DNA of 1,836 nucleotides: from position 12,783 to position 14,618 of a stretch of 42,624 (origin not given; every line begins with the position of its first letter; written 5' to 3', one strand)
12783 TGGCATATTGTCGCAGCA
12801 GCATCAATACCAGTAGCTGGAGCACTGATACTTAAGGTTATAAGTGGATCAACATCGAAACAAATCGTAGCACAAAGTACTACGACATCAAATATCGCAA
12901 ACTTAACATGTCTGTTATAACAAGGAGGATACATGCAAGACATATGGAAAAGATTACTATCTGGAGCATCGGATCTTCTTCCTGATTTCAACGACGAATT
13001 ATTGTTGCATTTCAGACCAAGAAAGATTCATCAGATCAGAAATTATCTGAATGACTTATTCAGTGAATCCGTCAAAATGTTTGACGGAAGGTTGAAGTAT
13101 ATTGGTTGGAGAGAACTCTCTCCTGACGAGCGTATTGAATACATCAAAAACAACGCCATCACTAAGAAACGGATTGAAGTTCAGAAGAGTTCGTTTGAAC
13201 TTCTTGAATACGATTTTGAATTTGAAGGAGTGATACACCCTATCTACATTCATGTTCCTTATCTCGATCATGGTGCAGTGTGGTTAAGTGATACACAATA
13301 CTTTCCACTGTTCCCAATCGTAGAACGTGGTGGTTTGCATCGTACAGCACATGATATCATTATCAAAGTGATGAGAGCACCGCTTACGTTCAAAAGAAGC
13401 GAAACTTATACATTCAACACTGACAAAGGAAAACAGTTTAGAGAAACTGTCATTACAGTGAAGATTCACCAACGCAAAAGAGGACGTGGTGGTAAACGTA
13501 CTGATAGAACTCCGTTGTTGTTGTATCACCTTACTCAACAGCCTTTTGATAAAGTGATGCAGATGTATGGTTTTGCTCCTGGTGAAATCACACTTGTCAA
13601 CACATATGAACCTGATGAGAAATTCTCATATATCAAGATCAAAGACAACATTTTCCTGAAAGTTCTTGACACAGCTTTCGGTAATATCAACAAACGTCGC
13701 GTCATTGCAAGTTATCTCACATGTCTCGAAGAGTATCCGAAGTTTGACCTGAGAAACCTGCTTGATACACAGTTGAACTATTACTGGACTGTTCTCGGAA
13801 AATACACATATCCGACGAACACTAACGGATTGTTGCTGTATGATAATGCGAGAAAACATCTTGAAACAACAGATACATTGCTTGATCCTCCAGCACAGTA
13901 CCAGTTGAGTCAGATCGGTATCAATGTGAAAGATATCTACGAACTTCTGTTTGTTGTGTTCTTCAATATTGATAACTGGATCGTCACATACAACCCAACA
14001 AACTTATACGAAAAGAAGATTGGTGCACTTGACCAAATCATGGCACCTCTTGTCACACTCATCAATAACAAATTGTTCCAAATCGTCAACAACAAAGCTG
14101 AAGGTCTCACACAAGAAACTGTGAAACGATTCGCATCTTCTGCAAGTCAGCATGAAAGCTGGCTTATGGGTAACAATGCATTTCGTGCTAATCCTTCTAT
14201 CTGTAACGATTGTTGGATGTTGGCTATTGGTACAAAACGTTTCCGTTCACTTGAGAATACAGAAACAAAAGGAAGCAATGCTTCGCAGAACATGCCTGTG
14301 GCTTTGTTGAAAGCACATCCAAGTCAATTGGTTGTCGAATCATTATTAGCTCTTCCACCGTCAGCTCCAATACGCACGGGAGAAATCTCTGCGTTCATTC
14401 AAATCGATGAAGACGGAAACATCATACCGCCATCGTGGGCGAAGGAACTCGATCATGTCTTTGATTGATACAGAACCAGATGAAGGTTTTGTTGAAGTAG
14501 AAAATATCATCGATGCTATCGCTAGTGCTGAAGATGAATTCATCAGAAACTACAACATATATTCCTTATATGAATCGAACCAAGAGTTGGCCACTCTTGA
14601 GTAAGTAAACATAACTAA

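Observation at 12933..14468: Diverged N-terminal half of a multisubunit RNAP beta subunit embedded in the virion gene block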

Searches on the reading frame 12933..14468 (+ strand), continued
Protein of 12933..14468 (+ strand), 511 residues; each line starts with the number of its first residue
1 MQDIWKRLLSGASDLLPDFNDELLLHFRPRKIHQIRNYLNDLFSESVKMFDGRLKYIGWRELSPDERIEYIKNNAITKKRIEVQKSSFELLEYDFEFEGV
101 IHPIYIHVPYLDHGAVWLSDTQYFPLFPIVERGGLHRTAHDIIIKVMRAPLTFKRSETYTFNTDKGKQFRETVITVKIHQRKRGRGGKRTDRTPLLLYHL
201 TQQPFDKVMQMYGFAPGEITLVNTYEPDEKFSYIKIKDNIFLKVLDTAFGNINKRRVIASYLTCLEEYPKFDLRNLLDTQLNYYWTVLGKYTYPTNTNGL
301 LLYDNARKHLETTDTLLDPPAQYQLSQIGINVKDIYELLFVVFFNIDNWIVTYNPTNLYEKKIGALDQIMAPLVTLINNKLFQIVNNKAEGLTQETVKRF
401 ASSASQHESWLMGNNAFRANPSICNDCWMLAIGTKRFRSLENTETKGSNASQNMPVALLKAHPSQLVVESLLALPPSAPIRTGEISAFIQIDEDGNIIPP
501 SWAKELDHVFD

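Call 69: search_protein_families(library=phrogs, proteins=[L001:19887-21518:+], max_evalue=0.00001)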
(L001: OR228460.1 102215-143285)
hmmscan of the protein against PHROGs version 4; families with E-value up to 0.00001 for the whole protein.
L001:19887-21518:+ (543 aa): 1 family
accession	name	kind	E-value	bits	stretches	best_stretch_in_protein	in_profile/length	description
phrog_2943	-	DNA, RNA and nucleotide metabolism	5.7e-209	696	1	3-542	2-532/535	polymerase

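Call 70: search_protein_families(library=phrogs, proteins=[L008:14808-16067:+, L011:6071-7393:+, L011:7406-8641:+, L014:5583-7316:+, L014:7273-8637:+, L016:7108-8619:+, L014:1054-3018:+, L015:2740-3993:+, L018:5845-7869:+], max_evalue=0.001)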
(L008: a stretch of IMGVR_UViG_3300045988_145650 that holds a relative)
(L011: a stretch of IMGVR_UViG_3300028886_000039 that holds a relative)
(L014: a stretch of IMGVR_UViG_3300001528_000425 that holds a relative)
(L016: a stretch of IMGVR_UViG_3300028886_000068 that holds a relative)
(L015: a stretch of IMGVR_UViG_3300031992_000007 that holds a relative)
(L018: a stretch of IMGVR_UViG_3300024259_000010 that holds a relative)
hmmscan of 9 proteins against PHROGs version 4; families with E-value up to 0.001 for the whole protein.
L008:14808-16067:+ (420 aa): 0 families

L011:6071-7393:+ (441 aa): 2 families
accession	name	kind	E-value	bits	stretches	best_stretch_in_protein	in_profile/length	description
phrog_3233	-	DNA, RNA and nucleotide metabolism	9.6e-59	199.9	1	224-441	3-222/225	RNA polymerase beta subunit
phrog_23439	-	other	5.3e-09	36.6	1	205-341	260-399/423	hydrolase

L011:7406-8641:+ (412 aa): 0 families

L014:5583-7316:+ (578 aa): 2 families
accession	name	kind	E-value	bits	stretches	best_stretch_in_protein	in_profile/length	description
phrog_3233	-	DNA, RNA and nucleotide metabolism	8.2e-57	193.6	1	363-578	5-222/225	RNA polymerase beta subunit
phrog_23439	-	other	0.00031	20.9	1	356-479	275-400/423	hydrolase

L014:7273-8637:+ (455 aa): 0 families

L016:7108-8619:+ (504 aa): 0 families

L014:1054-3018:+ (655 aa): 0 families

L015:2740-3993:+ (418 aa): 0 families

L018:5845-7869:+ (675 aa): 0 families
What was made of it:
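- A phiKZ-type gp123 hits the same PHROG at 5.7e-209. gp178, gp180, gp149, gp80, gp71-73 and gp74 each map to other PHROGs (calls 69, 70).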

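Call 71: search_protein_families(library=pfam, proteins=[L008:1623-6854:+, L013:3559-7251:+, L012:1-7275:+, L008:6838-8625:+], max_evalue=0.001)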
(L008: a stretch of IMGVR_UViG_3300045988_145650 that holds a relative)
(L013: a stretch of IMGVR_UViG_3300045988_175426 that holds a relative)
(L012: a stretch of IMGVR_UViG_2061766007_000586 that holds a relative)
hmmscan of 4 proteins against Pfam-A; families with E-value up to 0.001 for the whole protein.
L008:1623-6854:+ (1744 aa): 9 families
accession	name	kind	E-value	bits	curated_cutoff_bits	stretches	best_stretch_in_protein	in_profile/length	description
PF00176.29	SNF2-rel_dom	-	1.3e-17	64.3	24.9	1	423-652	1-246/290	SNF2-related domain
PF00271.37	Helicase_C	-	2.4e-16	60.4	23.5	1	795-894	12-110/110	Helicase conserved C-terminal domain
PF04851.21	ResIII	-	7.8e-15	55.6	22.5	1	419-576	3-163/164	Type III restriction enzyme, res subunit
PF00583.31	Acetyltransf_1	-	1.1e-11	45.4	20.7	1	1203-1299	16-116/116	Acetyltransferase (GNAT) family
PF18907.5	DUF5662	-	2.2e-10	40.8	27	1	91-261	4-150/156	Family of unknown function (DUF5662)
PF13302.13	Acetyltransf_3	-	4.2e-08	34.4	25.4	1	1197-1300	34-138/138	Acetyltransferase (GNAT) domain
PF13508.13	Acetyltransf_7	-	5.5e-08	33.5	27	1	1216-1300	3-83/84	Acetyltransferase (GNAT) domain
PF13673.13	Acetyltransf_10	-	1.4e-05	25.5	23.6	1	1206-1304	20-112/128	Acetyltransferase (GNAT) domain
PF08445.16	FR47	-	0.00044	20.6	22.1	0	1241-1305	22-83/86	FR47-like protein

L013:3559-7251:+ (1231 aa): 4 families
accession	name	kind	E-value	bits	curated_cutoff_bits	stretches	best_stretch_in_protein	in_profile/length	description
PF00176.29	SNF2-rel_dom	-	7.1e-25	88.1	24.9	1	474-702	16-252/290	SNF2-related domain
PF04851.21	ResIII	-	2.8e-14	53.8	22.5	1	453-611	2-162/164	Type III restriction enzyme, res subunit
PF00271.37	Helicase_C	-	1.1e-11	45.4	23.5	1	828-932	6-110/110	Helicase conserved C-terminal domain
PF00270.35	DEAD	-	1e-08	35.6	26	1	457-612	2-161/167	DEAD/DEAH box helicase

L012:1-7275:+ (2425 aa): 8 families
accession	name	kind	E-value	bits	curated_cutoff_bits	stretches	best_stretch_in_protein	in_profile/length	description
PF00176.29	SNF2-rel_dom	-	4.2e-18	65.9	24.9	1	1181-1432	16-283/290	SNF2-related domain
PF04851.21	ResIII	-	1.7e-17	64.3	22.5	1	1160-1315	2-163/164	Type III restriction enzyme, res subunit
PF00271.37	Helicase_C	-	2.7e-13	50.6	23.5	1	1525-1632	3-110/110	Helicase conserved C-terminal domain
PF00583.31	Acetyltransf_1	-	3.6e-07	30.9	20.7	1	287-366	31-116/116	Acetyltransferase (GNAT) family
PF00270.35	DEAD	-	1.4e-06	28.6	26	1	1164-1316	2-162/167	DEAD/DEAH box helicase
PF01966.28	HD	-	3.1e-06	27.9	22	0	1972-2054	3-92/116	HD domain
PF13508.13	Acetyltransf_7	-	0.00016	22.4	27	1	299-368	15-84/84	Acetyltransferase (GNAT) domain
PF13673.13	Acetyltransf_10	-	0.00016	22.1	23.6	1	295-368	39-109/128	Acetyltransferase (GNAT) domain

L008:6838-8625:+ (596 aa): 0 families

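Call 83: search_protein_families(library=phrogs, proteins=[L018:2397-5039:-, L018:14087-16666:-, L018:16793-18775:-, L018:18842-21523:-, L019:397-2850:+, L019:14802-16997:+, L019:18011-19912:-, L015:3-1460:+, L016:3466-4548:+, L018:3-1382:+], max_evalue=0.001)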
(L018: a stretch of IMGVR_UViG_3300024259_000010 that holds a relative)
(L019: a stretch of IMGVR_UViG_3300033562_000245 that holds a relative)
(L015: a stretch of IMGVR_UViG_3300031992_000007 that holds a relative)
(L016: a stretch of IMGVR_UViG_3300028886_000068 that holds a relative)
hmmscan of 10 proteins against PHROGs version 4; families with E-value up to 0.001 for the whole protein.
L018:2397-5039:- (881 aa): 0 families

L018:14087-16666:- (860 aa): 0 families

L018:16793-18775:- (661 aa): 0 families

L018:18842-21523:- (894 aa): 0 families

L019:397-2850:+ (818 aa): 3 families
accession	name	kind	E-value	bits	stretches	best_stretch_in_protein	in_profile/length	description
phrog_543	-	DNA, RNA and nucleotide metabolism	1.1e-58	200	1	7-817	16-634/661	DNA topoisomerase II large subunit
phrog_28877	-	DNA, RNA and nucleotide metabolism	5.7e-27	94.7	2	447-588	433-585/1441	DNA topoisomerase II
phrog_7229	-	DNA, RNA and nucleotide metabolism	1.5e-09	38.9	1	504-585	6-88/172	DNA topoisomerase II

L019:14802-16997:+ (732 aa): 0 families

L019:18011-19912:- (634 aa): 4 families
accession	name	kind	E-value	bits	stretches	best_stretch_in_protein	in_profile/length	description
phrog_62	-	DNA, RNA and nucleotide metabolism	2.5e-78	265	2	135-631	708-1134/1881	DNA helicase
phrog_16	-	DNA, RNA and nucleotide metabolism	1.1e-17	64.5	1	107-607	263-604/986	DNA helicase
phrog_29996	-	unknown function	1.3e-15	57.5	2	138-324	743-923/1189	-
phrog_11801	-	other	0.00019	19.7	1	116-201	866-948/2269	DNA methyltransferase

L015:3-1460:+ (486 aa): 2 families
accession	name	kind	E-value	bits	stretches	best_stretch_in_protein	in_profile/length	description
phrog_551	-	DNA, RNA and nucleotide metabolism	4e-13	49.8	1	40-218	282-461/701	DNA topoisomerase II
phrog_28877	-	DNA, RNA and nucleotide metabolism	0.0003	19.4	1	83-209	1020-1150/1441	DNA topoisomerase II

L016:3466-4548:+ (361 aa): 0 families

L018:3-1382:+ (460 aa): 1 family
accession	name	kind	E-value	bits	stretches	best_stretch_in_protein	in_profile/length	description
phrog_551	-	DNA, RNA and nucleotide metabolism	1.4e-08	34.8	1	6-194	263-454/701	DNA topoisomerase II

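Call 109: fold_search(model_id=the predicted structure, library=viral)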
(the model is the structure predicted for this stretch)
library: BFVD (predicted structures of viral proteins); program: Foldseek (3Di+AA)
matches with E <= 10: 289; with E <= 0.001: 26
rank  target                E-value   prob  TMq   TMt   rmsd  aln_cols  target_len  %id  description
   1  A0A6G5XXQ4            5.3e-34  1.00  0.86  0.81   3.8       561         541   24  (no name in the UniProt tables at hand)
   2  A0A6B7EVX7            9.3e-31  1.00  0.80  0.77   4.5       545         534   18  (no name in the UniProt tables at hand)
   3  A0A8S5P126            4.7e-30  1.00  0.84  0.79   4.0       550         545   16  Uncharacterized protein [Myoviridae sp. ctLnO19]
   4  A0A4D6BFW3            8.5e-29  1.00  0.82  0.77   4.2       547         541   17  (no name in the UniProt tables at hand)
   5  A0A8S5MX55            2.7e-28  1.00  0.82  0.75   4.6       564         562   19  Uncharacterized protein [Myoviridae sp. ct3wi9]
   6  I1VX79                1.7e-27  1.00  0.81  0.77   4.3       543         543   18  (no name in the UniProt tables at hand)
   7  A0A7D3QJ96            2.5e-27  1.00  0.79  0.73   5.5       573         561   17  (no name in the UniProt tables at hand)
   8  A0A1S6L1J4            1.5e-24  1.00  0.81  0.75   4.4       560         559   15  (no name in the UniProt tables at hand)
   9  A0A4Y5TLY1            8.6e-24  1.00  0.80  0.73   5.9       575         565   15  (no name in the UniProt tables at hand)
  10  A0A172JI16            4.9e-22  1.00  0.76  0.78   6.3       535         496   18  DNA-directed RNA polymerase beta subunit [Bacillus phage AR9]
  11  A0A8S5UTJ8            3.4e-21  1.00  0.75  0.66   6.6       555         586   15  Uncharacterized protein [Myoviridae sp. ctYA416]
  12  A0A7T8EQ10            2.8e-19  1.00  0.73  0.65   6.7       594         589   13  (no name in the UniProt tables at hand)
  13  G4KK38                5.1e-10  1.00  0.55  0.23  14.5       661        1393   10  (no name in the UniProt tables at hand)
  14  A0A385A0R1            1.2e-09  1.00  0.56  0.32  11.4       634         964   11  (no name in the UniProt tables at hand)
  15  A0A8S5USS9            2.4e-09  1.00  0.58  0.29  10.1       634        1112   11  Uncharacterized protein [Myoviridae sp. ctijX18]
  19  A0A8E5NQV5            4.0e-08  1.00  0.58  0.23  11.8       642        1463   12  (no name in the UniProt tables at hand)
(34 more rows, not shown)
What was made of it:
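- On Jumbo-phage non-virion RNAP beta N-terminal subunit (phiKZ gp123 / AR9 gp105; PHROG 2943): BFVD tier 1 includes AR9 beta-N (call 109).
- Closest known: phiKZ gp178-type virion RNAP beta. Same: Distant structural similarity shows as the second tier in BFVD (call 109).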

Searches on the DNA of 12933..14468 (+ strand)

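Call 59: search_rna_families(source=L008, start=11380, end=11870, threshold=evalue, max_evalue=1)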
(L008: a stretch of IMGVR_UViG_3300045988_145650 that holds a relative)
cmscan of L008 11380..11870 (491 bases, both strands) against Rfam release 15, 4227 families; matches with E-value up to 1: 0.
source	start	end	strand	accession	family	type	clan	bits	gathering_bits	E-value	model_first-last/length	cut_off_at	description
